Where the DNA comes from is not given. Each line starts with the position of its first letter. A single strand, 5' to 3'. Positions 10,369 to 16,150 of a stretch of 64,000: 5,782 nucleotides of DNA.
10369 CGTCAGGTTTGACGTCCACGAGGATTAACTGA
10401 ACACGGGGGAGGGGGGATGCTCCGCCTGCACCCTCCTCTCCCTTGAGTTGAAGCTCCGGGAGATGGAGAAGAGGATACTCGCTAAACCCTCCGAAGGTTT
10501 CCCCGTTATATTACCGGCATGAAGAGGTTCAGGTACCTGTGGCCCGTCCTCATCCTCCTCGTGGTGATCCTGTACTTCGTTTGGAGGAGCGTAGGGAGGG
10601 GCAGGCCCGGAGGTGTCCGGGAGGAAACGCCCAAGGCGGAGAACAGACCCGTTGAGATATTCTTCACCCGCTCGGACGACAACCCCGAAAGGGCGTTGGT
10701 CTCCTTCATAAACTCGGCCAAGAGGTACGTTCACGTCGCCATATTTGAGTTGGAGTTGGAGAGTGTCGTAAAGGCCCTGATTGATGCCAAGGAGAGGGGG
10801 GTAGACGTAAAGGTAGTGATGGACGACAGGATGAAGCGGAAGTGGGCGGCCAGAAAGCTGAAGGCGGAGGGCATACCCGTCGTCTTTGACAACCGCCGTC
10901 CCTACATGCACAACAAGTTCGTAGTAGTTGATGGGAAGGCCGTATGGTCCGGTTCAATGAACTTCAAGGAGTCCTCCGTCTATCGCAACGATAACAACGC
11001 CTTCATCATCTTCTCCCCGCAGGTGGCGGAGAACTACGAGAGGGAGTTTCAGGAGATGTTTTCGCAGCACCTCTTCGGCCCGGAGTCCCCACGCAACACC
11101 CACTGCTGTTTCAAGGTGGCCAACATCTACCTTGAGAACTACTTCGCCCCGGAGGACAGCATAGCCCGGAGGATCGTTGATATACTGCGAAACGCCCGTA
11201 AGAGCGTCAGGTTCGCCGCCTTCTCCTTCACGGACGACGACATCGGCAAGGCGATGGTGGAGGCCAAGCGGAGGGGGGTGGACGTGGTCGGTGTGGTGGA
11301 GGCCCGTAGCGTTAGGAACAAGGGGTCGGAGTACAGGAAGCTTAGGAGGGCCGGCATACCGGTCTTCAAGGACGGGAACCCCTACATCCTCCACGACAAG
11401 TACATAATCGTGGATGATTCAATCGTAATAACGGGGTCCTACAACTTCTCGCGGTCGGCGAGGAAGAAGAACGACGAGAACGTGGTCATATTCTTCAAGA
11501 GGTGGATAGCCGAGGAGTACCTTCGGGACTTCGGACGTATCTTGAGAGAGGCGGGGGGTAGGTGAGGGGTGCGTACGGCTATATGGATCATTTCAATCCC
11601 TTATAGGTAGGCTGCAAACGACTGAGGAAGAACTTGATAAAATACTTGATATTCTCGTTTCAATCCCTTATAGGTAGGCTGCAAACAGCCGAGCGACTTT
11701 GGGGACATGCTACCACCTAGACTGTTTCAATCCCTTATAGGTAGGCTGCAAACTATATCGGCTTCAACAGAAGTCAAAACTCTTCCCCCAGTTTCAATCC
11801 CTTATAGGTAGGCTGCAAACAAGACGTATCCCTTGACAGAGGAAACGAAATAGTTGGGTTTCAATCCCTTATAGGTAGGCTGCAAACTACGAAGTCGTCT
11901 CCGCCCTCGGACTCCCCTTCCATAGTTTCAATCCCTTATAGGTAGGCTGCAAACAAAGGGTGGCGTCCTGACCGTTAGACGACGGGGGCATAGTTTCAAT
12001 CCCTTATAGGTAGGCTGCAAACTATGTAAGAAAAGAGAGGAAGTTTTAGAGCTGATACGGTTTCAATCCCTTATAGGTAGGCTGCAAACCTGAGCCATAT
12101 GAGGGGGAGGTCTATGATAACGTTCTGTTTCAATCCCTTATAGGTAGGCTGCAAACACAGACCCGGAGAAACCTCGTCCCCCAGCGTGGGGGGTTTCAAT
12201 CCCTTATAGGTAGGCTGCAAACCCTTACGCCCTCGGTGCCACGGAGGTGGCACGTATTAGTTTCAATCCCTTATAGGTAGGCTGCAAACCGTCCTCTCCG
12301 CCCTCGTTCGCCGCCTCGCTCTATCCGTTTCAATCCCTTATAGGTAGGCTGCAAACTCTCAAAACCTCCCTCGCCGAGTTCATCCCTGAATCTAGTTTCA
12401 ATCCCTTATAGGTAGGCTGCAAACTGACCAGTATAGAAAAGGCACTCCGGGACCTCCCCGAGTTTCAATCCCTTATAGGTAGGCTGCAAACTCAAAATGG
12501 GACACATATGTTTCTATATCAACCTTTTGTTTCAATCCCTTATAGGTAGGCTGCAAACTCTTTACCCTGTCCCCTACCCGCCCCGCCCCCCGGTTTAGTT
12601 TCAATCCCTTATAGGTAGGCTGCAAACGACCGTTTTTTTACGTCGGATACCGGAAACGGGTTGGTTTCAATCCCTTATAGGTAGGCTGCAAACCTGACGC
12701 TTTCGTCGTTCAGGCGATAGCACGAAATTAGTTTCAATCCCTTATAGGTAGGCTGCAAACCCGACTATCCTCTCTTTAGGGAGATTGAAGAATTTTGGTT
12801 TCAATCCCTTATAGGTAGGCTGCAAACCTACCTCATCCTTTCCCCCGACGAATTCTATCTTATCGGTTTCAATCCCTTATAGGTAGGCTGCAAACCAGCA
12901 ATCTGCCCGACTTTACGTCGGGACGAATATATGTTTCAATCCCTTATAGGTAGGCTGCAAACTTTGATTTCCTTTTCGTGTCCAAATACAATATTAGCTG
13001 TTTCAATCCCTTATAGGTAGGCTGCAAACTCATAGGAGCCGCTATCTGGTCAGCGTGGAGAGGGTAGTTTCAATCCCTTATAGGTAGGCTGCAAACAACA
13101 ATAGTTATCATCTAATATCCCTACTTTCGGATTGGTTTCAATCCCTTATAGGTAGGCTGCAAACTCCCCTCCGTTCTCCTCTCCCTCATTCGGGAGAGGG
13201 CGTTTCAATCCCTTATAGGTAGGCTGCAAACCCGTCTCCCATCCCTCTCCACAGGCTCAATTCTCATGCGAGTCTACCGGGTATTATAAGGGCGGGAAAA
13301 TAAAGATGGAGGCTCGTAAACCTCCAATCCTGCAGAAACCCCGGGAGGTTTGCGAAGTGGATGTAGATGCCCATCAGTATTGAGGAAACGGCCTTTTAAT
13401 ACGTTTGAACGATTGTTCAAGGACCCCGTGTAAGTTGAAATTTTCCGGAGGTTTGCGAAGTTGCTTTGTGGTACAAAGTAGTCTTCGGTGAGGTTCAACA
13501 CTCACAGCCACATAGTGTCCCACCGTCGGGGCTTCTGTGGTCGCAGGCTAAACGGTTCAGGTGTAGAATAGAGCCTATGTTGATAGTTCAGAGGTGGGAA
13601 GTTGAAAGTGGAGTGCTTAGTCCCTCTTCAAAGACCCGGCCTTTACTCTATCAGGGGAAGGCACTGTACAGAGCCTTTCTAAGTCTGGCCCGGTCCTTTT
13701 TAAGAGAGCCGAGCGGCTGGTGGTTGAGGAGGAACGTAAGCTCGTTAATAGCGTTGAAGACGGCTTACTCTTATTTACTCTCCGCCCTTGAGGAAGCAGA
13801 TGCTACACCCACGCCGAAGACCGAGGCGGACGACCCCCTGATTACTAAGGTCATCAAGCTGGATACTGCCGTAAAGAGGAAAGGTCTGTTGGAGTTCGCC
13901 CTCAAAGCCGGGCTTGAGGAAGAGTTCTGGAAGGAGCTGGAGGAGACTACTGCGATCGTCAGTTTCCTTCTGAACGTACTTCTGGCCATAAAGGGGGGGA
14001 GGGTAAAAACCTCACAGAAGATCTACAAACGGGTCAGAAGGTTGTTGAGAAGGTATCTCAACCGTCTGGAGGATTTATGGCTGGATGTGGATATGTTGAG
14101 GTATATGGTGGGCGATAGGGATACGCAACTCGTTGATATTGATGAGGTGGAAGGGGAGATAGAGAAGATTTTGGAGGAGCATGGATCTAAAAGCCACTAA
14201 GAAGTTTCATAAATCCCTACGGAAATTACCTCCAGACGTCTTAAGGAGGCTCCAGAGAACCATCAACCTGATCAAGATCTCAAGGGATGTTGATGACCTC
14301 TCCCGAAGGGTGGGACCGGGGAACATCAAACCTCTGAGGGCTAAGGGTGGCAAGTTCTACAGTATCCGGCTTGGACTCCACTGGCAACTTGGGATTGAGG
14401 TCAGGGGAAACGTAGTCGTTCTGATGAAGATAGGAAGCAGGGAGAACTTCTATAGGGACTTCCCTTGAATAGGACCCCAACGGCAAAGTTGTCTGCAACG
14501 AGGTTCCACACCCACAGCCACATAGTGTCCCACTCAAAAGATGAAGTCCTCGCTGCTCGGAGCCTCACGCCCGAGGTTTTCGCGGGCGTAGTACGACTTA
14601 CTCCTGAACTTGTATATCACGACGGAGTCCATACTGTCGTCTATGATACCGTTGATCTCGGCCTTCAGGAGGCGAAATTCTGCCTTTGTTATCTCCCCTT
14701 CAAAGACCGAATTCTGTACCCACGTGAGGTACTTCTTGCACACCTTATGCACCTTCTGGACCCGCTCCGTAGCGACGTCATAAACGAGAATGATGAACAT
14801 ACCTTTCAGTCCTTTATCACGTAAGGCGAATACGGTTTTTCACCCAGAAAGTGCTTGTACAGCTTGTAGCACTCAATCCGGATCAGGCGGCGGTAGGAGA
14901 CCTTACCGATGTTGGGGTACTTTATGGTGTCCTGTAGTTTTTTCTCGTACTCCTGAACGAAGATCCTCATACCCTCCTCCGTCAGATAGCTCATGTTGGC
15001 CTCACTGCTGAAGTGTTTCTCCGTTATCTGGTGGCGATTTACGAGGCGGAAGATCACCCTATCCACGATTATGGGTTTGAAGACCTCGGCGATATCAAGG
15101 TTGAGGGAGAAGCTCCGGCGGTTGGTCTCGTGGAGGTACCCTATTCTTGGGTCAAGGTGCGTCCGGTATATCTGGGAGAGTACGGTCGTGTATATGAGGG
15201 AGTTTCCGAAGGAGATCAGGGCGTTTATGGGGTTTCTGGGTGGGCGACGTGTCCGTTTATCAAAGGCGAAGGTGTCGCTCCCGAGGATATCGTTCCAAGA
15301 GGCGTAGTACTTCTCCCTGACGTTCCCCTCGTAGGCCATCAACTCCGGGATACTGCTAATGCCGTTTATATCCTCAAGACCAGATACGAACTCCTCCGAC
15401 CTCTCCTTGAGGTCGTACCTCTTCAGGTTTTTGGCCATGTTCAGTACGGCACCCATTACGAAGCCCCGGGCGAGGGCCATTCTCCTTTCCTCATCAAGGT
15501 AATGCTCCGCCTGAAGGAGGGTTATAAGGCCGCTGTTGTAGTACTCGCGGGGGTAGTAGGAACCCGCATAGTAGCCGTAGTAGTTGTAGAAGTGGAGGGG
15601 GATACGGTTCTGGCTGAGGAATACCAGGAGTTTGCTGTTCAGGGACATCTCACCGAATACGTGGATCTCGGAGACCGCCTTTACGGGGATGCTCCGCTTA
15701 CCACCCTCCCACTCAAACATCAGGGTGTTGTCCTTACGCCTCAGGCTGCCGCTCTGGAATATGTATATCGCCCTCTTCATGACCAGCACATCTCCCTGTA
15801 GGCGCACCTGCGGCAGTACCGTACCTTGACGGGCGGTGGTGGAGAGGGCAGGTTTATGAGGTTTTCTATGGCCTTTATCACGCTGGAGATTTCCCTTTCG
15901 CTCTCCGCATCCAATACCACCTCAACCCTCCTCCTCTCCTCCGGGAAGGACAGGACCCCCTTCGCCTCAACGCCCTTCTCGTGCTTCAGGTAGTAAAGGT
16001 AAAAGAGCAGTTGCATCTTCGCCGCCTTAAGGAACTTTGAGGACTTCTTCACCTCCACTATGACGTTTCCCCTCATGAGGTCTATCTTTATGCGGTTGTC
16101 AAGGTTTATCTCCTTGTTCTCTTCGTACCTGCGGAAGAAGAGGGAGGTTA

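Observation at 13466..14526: Toxin-antitoxin-like module flanked by 34-bp direct repeats, inserted between the CRISPR leader and cas2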

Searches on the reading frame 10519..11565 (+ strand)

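Call 80: search_protein_families(library=ncbifam, proteins=[window:10519-11565:+], max_evalue=0.00001)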
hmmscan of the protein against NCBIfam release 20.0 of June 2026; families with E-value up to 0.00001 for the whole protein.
window:10519-11565:+ (348 aa): 9 families
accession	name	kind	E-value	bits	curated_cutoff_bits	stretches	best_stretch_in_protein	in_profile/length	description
NF010492.0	PRK13912.1-3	equivalog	2.1e-24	86.1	297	2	215-334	35-164/178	nuclease NucT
NF038319.1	DISARM_DrmC_I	equivalog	4.6e-20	72.2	133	2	57-180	96-234/236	DISARM system phospholipase D-like protein DrmC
NF010490.0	PRK13912.1-1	equivalog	2.8e-17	63.3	211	2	50-159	25-134/159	nuclease NucT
NF010491.0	PRK13912.1-2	equivalog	5.5e-15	55.6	225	1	218-321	40-153/180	nuclease NucT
TIGR04265.1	bac_cardiolipin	equivalog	1.3e-14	54.1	290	1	55-179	318-449/483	cardiolipin synthase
NF010493.0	PRK13912.1-4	equivalog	6e-12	45.9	351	1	208-345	19-168/171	nuclease NucT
NF008427.0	PRK11263.1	equivalog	3.3e-08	33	281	1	83-318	51-316/409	cardiolipin synthase ClsB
NF009107.0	PRK12452.1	equivalog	4.5e-08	32.3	787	0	53-183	341-479/509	cardiolipin synthase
NF041068.1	DpdK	equivalog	7e-08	32.2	100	0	84-179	68-165/167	phospholipase D-like domain-containing protein DpdK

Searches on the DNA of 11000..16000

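Call 6: search_rna_families(source=window, start=11000, end=16000, threshold=evalue, max_evalue=1)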
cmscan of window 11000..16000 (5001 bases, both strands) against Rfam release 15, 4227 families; matches with E-value up to 1: 25.
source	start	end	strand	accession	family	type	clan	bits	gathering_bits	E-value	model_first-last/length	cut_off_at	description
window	11657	11686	+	RF01315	CRISPR-DR2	Gene; CRISPR;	CL00014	46.2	37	5.1e-07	1-30/30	no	CRISPR RNA direct repeat element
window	11724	11753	+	RF01315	CRISPR-DR2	Gene; CRISPR;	CL00014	46.2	37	5.1e-07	1-30/30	no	CRISPR RNA direct repeat element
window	11791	11820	+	RF01315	CRISPR-DR2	Gene; CRISPR;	CL00014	46.2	37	5.1e-07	1-30/30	no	CRISPR RNA direct repeat element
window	11858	11887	+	RF01315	CRISPR-DR2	Gene; CRISPR;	CL00014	46.2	37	5.1e-07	1-30/30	no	CRISPR RNA direct repeat element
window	11925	11954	+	RF01315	CRISPR-DR2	Gene; CRISPR;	CL00014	46.2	37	5.1e-07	1-30/30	no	CRISPR RNA direct repeat element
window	11993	12022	+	RF01315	CRISPR-DR2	Gene; CRISPR;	CL00014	46.2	37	5.1e-07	1-30/30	no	CRISPR RNA direct repeat element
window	12060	12089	+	RF01315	CRISPR-DR2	Gene; CRISPR;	CL00014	46.2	37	5.1e-07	1-30/30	no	CRISPR RNA direct repeat element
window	12127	12156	+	RF01315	CRISPR-DR2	Gene; CRISPR;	CL00014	46.2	37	5.1e-07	1-30/30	no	CRISPR RNA direct repeat element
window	12193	12222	+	RF01315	CRISPR-DR2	Gene; CRISPR;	CL00014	46.2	37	5.1e-07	1-30/30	no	CRISPR RNA direct repeat element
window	12260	12289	+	RF01315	CRISPR-DR2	Gene; CRISPR;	CL00014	46.2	37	5.1e-07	1-30/30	no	CRISPR RNA direct repeat element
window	12327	12356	+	RF01315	CRISPR-DR2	Gene; CRISPR;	CL00014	46.2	37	5.1e-07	1-30/30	no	CRISPR RNA direct repeat element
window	12395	12424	+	RF01315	CRISPR-DR2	Gene; CRISPR;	CL00014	46.2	37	5.1e-07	1-30/30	no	CRISPR RNA direct repeat element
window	12462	12491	+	RF01315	CRISPR-DR2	Gene; CRISPR;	CL00014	46.2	37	5.1e-07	1-30/30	no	CRISPR RNA direct repeat element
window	12529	12558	+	RF01315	CRISPR-DR2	Gene; CRISPR;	CL00014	46.2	37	5.1e-07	1-30/30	no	CRISPR RNA direct repeat element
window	12598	12627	+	RF01315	CRISPR-DR2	Gene; CRISPR;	CL00014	46.2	37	5.1e-07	1-30/30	no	CRISPR RNA direct repeat element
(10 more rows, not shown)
